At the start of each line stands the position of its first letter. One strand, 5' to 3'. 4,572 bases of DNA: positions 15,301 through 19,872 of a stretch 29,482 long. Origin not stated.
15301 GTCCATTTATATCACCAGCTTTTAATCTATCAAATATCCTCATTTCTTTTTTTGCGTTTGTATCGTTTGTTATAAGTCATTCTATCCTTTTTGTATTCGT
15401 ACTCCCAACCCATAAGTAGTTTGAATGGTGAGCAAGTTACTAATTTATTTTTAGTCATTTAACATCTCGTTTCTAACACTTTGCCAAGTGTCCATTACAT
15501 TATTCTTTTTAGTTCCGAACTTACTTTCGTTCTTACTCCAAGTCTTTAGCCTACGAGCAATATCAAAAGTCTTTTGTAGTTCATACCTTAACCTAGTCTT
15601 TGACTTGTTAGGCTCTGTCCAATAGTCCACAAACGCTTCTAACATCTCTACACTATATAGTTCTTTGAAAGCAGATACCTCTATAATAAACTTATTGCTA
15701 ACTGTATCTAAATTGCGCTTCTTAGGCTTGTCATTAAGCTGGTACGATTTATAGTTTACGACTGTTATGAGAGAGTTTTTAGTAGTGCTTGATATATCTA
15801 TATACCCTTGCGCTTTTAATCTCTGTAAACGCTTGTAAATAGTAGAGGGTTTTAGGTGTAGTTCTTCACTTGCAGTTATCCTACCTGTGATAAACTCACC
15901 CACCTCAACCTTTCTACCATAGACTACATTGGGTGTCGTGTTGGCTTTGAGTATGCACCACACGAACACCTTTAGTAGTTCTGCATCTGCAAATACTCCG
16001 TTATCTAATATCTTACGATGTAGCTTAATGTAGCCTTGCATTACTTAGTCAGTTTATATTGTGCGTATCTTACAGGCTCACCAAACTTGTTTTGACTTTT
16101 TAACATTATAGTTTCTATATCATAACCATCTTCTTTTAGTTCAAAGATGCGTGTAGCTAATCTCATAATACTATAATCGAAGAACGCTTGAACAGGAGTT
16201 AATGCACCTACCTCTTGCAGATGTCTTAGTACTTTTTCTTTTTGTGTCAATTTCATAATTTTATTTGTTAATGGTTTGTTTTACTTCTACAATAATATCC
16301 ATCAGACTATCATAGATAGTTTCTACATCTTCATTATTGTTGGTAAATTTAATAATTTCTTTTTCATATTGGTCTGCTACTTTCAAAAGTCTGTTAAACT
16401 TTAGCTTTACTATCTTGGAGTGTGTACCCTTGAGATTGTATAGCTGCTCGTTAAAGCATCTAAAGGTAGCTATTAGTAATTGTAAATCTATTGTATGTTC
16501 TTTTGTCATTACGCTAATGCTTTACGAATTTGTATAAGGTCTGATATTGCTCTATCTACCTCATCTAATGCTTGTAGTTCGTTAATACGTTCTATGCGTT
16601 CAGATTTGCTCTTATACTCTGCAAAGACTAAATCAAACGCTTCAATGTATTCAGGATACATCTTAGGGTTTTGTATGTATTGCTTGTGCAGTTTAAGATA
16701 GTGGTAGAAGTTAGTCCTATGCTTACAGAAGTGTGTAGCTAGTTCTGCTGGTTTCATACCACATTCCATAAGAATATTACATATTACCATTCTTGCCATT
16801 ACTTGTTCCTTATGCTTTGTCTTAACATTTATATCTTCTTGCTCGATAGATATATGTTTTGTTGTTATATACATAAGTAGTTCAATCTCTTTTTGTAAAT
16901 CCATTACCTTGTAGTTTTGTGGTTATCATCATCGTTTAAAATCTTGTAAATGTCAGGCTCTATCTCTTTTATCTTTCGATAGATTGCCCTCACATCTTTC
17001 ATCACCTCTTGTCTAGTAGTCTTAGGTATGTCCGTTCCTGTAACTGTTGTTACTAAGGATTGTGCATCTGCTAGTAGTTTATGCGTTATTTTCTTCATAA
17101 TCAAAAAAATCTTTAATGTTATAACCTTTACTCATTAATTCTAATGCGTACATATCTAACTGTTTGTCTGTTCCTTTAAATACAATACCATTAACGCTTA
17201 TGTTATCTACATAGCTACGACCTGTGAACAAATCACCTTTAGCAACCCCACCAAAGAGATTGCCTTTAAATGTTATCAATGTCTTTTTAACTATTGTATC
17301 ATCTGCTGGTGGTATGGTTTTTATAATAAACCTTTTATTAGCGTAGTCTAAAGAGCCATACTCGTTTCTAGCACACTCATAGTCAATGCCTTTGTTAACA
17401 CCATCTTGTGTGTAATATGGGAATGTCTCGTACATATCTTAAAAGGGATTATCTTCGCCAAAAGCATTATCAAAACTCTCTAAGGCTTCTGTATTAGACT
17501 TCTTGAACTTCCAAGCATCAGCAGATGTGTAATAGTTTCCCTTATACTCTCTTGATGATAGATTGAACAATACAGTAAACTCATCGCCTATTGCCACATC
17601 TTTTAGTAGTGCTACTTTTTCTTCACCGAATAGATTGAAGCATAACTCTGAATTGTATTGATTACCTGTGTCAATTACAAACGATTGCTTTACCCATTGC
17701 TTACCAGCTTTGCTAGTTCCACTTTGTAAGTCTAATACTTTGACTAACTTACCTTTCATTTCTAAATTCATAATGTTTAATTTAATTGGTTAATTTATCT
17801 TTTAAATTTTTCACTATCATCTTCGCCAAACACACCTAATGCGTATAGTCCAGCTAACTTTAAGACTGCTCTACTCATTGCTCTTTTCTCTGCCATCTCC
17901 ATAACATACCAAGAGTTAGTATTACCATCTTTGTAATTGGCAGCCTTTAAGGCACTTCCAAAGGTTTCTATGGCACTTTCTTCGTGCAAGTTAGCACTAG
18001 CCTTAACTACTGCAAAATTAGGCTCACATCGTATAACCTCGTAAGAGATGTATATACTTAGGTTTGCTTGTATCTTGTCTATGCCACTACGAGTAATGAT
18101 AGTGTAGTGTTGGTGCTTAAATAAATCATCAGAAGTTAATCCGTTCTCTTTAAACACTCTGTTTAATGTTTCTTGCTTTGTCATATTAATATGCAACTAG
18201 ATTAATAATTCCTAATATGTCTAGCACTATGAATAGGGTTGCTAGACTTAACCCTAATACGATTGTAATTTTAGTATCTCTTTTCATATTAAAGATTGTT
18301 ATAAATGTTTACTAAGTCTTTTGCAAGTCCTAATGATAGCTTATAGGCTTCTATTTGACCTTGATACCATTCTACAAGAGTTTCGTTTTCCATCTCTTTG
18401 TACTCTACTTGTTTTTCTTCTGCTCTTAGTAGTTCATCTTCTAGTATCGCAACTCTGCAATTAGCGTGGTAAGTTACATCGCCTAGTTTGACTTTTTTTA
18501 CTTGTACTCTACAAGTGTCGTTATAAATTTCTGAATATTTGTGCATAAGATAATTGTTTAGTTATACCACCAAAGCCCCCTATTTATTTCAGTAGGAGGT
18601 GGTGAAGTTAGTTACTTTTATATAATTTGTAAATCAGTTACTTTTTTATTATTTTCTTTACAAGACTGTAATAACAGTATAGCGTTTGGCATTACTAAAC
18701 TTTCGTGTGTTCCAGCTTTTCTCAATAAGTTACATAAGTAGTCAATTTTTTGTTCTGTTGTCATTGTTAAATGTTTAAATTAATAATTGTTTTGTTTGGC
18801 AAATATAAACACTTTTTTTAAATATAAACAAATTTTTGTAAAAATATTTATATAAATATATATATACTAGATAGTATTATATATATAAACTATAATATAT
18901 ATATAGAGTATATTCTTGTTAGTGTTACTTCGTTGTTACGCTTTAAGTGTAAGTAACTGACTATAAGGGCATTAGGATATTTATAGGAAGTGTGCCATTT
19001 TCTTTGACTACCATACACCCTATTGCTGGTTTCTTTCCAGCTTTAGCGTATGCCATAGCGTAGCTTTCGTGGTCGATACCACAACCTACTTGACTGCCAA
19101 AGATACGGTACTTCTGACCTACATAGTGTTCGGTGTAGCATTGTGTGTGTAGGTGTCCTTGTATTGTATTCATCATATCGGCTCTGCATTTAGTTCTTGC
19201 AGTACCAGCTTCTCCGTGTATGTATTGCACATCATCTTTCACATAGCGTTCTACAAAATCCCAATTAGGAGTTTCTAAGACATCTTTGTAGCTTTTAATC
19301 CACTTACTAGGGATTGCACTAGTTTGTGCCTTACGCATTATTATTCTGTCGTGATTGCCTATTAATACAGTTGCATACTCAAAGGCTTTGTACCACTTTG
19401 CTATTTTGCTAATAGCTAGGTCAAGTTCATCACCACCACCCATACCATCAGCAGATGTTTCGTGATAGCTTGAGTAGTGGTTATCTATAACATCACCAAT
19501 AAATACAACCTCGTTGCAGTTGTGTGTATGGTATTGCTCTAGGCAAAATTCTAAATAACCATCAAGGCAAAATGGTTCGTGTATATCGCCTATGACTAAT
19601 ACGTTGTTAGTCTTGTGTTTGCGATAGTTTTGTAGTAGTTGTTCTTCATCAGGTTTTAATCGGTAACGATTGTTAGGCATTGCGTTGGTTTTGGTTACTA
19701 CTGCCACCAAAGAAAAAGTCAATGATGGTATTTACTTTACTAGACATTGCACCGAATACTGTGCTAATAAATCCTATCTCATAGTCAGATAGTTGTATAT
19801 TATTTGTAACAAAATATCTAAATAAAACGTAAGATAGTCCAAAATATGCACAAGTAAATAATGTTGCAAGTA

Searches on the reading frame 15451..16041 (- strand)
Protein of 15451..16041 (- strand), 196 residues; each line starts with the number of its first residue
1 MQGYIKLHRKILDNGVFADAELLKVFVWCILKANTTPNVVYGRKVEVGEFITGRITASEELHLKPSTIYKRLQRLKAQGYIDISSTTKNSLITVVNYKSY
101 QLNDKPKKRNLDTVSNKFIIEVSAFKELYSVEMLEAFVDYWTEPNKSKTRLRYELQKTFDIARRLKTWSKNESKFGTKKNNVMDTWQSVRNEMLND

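Call 41: search_protein_families(library=phrogs, proteins=[window:15451-16041:-], max_evalue=0.001)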
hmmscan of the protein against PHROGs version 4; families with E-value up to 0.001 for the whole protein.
window:15451-16041:- (196 aa): 8 families
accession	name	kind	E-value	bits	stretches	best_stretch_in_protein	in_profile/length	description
phrog_2514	-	DNA, RNA and nucleotide metabolism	4.8e-22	79.5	1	1-142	2-121/270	DnaD-like helicase loader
phrog_19415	-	unknown function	2.3e-18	68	1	102-182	126-212/224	-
phrog_186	-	DNA, RNA and nucleotide metabolism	3.4e-11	44.4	1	1-188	19-179/308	DnaD-like helicase loader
phrog_7498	-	DNA, RNA and nucleotide metabolism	9.9e-11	42.3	1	3-113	6-118/296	DnaD-like helicase loader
phrog_27581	-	unknown function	1.3e-06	29.4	1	2-112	26-149/216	-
phrog_428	-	DNA, RNA and nucleotide metabolism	1.3e-05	25.5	1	2-142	88-198/455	replication initiation protein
phrog_345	-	DNA, RNA and nucleotide metabolism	2.4e-05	25.2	1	1-111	24-125/297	replication initiation O-like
phrog_36825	-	unknown function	0.00011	22.9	1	1-113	1-120/279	-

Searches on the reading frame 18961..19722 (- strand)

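Call 41: search_protein_families(library=phrogs, proteins=[window:18961-19722:-], max_evalue=0.001)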
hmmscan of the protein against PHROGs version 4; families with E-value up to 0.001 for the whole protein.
window:18961-19722:- (253 aa): 4 families
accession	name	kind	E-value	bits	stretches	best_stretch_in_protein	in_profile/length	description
phrog_221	-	other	4.2e-46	158.8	1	23-249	95-346/367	metallo-phosphoesterase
phrog_7339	-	DNA, RNA and nucleotide metabolism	9.9e-05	22.8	1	26-132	15-125/263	DNA repair exonuclease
phrog_8238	-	DNA, RNA and nucleotide metabolism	0.00037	19.7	0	12-81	142-213/737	RNA ligase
phrog_246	-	other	0.00069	19.8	0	18-80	155-215/417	NinI-like serine-threonine phosphatase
